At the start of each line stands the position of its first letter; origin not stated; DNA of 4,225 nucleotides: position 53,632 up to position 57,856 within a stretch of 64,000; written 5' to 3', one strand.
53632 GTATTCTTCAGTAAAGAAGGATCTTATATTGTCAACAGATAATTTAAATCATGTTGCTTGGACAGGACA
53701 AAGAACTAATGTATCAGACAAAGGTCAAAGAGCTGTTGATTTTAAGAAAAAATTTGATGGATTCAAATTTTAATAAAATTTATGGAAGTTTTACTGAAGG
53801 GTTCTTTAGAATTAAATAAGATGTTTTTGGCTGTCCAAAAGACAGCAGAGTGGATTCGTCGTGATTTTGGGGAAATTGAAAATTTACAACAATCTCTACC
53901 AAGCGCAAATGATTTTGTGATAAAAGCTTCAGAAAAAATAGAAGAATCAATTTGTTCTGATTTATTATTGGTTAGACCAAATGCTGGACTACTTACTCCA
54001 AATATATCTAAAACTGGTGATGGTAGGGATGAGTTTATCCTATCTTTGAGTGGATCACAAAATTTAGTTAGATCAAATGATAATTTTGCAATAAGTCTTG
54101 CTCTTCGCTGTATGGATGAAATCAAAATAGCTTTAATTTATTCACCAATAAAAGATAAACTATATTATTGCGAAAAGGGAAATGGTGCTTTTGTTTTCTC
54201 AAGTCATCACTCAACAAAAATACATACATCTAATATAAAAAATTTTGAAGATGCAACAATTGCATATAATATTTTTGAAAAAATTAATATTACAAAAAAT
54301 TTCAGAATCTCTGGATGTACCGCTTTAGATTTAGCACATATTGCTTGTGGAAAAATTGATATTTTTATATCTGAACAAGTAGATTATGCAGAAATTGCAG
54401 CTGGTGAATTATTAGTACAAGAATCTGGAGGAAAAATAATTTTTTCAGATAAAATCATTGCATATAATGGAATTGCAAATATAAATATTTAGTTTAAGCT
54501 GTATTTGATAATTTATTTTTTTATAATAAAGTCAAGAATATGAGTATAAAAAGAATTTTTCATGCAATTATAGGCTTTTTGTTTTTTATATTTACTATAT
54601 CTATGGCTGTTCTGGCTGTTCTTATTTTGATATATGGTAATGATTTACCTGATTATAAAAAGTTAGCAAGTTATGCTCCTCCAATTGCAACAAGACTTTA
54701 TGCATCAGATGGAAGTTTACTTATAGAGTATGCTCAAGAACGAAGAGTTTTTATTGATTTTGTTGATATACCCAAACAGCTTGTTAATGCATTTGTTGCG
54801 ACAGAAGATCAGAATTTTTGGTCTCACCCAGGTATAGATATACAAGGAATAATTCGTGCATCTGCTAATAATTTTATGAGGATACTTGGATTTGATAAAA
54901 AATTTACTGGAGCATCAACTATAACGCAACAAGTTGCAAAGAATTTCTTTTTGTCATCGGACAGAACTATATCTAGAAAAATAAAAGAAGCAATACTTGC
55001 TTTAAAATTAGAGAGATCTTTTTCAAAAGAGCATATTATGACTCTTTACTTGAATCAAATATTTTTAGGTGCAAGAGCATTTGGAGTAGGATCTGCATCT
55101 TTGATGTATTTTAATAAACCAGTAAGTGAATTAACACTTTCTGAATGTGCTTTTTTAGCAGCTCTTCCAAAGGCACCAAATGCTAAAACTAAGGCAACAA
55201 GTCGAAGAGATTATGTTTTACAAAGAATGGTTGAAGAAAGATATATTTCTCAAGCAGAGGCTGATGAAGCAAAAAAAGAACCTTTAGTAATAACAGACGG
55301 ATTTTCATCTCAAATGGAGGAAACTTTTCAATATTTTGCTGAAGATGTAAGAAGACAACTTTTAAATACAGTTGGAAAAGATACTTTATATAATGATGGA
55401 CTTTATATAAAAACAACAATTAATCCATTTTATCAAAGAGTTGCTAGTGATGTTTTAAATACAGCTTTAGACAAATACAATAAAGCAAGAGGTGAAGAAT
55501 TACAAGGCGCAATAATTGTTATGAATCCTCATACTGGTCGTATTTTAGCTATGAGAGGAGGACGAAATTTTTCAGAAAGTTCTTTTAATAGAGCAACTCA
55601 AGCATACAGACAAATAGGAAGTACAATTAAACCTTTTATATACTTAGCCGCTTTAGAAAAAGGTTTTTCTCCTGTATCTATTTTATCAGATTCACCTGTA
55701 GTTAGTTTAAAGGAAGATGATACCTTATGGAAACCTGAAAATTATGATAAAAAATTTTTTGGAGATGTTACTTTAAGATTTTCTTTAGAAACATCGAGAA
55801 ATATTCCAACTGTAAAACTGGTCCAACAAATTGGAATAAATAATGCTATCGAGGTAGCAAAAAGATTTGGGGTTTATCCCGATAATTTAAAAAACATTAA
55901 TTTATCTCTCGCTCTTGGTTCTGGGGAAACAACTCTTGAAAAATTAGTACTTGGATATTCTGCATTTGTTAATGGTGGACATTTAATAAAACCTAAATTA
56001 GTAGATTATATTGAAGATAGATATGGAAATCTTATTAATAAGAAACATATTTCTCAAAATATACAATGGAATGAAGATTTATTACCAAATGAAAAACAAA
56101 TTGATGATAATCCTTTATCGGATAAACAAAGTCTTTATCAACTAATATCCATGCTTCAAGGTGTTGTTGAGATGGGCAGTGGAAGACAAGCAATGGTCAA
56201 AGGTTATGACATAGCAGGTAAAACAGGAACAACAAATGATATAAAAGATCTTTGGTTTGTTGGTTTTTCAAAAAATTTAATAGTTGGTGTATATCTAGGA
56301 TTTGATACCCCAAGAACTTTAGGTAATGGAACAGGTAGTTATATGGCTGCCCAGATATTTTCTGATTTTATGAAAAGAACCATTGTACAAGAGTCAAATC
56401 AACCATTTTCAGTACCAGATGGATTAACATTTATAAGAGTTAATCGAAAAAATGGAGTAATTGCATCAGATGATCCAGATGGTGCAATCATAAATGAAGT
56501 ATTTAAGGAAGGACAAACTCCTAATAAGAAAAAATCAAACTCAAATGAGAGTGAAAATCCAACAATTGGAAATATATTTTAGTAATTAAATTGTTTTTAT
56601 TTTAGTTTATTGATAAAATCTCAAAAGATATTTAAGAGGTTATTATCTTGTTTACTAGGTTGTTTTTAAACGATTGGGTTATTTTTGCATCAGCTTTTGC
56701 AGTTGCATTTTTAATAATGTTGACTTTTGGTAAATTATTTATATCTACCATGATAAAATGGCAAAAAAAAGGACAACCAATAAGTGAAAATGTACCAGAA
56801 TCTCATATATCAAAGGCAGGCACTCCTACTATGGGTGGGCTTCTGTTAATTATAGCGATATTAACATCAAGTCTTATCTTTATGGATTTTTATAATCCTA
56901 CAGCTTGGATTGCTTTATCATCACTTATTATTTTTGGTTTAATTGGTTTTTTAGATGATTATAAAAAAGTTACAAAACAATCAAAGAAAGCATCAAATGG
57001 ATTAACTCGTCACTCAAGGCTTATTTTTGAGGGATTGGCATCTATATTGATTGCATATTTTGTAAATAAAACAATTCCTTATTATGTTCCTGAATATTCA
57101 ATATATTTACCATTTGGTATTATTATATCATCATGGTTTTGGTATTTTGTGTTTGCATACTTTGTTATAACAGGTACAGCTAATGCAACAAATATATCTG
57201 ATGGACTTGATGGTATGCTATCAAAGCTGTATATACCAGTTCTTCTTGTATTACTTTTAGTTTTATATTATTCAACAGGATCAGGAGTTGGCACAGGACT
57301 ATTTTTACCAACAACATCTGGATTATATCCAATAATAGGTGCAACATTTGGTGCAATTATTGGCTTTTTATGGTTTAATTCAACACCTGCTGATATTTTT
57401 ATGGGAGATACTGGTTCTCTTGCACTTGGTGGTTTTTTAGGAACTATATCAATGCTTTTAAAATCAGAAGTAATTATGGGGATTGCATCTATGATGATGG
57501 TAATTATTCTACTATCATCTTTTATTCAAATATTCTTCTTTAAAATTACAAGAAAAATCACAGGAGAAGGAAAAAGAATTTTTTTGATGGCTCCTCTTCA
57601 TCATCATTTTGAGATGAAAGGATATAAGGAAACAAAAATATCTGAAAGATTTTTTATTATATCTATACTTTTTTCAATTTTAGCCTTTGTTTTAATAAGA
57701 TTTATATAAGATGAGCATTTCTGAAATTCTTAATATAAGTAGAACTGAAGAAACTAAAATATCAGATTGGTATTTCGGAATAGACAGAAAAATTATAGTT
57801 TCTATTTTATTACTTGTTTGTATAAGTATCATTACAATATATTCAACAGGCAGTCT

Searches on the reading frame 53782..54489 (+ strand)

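Call 68: search_protein_families(library=pfam, proteins=[window:53782-54489:+], max_evalue=0.05)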
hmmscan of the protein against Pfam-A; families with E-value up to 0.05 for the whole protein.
window:53782-54489:+ (236 aa): 1 family
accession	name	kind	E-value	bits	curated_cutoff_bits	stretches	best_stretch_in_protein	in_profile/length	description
PF00459.30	Inositol_P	-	7.9e-21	75.2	27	1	17-219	12-235/271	Inositol monophosphatase family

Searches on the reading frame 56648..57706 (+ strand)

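Call 33: search_protein_families(library=pfam, proteins=[window:56648-57706:+], max_evalue=0.001)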
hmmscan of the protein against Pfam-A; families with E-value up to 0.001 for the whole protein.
window:56648-57706:+ (353 aa): 2 families
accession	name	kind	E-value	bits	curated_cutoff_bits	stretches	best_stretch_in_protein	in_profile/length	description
PF00953.26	Glycos_transf_4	-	6.1e-30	104.8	27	1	87-271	2-159/160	Glycosyl transferase family 4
PF10555.14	MraY_sig1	-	3e-05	23.7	20.1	1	56-67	1-12/13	Phospho-N-acetylmuramoyl-pentapeptide-transferase signature 1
